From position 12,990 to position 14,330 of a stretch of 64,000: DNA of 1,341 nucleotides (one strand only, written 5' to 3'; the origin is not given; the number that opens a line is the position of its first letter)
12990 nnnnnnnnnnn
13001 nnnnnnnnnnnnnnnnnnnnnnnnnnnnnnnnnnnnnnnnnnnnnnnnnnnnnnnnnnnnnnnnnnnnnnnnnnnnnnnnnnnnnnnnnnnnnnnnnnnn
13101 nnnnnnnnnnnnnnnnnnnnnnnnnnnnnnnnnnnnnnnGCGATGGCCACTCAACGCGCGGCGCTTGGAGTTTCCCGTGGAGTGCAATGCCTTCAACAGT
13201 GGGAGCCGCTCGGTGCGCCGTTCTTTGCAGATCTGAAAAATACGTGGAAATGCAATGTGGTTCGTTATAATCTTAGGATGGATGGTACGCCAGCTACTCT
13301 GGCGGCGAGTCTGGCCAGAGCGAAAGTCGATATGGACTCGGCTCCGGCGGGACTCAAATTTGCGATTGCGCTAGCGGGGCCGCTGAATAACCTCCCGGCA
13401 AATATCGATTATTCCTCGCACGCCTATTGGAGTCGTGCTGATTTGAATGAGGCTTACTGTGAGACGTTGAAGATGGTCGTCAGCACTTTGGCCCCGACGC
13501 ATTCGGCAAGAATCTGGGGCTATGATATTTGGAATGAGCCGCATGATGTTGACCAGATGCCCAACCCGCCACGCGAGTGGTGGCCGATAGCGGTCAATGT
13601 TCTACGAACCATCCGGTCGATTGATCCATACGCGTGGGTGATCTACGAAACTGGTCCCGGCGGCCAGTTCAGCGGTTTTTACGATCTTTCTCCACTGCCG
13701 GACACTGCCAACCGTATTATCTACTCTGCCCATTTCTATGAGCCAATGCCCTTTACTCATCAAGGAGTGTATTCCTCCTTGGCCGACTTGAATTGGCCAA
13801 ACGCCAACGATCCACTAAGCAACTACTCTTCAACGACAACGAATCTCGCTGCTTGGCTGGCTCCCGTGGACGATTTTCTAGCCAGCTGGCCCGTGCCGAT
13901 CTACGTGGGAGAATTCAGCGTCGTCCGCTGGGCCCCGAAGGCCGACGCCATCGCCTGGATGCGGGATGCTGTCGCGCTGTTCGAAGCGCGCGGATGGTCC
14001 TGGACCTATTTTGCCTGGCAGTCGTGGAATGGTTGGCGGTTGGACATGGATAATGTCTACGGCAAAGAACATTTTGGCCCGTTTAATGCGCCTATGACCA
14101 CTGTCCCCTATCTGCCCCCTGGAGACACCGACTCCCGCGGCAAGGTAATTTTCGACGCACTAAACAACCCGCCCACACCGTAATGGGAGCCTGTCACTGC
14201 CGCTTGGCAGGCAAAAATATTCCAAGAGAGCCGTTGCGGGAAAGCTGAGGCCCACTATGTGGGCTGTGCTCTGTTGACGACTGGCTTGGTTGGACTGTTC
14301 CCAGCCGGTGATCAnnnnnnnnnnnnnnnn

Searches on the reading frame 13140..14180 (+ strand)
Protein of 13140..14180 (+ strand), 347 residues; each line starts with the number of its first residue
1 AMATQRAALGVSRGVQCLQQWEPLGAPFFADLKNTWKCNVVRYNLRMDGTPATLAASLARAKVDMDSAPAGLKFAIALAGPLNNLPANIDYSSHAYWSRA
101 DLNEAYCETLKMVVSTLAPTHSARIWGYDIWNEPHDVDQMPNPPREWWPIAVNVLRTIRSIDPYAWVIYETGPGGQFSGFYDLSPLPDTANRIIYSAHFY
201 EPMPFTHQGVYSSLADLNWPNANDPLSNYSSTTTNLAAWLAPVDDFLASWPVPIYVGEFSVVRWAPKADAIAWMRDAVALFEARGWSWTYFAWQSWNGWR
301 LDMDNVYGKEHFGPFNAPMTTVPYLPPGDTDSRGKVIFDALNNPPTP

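Call 57: search_solved_structures(query=window:13140-14180:+, max_evalue=0.001)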
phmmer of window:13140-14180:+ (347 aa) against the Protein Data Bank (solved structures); distinct sequences matched with E-value up to 0.001: 19.
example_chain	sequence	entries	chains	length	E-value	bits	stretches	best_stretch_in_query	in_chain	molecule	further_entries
8b3y_A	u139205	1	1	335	1.2e-33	119.9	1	31-302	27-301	Endoglucanase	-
8ag9_A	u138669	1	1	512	3.3e-33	118.4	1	31-302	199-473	Endoglucanase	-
8anx_AAA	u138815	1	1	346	1.1e-32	116.6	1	31-302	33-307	Endoglucanase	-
3amc_A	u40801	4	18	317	4.7e-13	52.1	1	128-296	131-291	Endoglucanase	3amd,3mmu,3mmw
3azr_A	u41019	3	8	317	3.5e-12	49.2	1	128-296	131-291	Endoglucanase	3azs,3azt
3amg_A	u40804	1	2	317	3.7e-12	49.1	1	128-296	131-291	Endoglucanase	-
3aof_A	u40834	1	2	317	8.1e-11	44.7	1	128-296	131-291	Endoglucanase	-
7vt5_A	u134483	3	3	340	2.2e-08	36.7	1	128-294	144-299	Endoglucanase H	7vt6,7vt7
6kdd_A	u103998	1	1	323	2.9e-08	36.3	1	128-293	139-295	Endoglucanase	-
6uje_A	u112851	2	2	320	6.1e-08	35.2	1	155-298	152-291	Endoglucanase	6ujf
5byw_A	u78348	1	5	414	2.6e-07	33.2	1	151-295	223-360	Endoglucanase H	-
1cen_A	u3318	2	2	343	2.7e-07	33.1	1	142-284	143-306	CELLULASE CELC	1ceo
7vt8_A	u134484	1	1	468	3e-07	33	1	128-210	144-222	Endoglucanase H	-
1cec_A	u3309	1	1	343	3.2e-07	32.9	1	145-284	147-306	ENDOGLUCANASE CELC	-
3nco_A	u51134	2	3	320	6.3e-07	31.9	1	128-293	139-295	Endoglucanase FnCel5A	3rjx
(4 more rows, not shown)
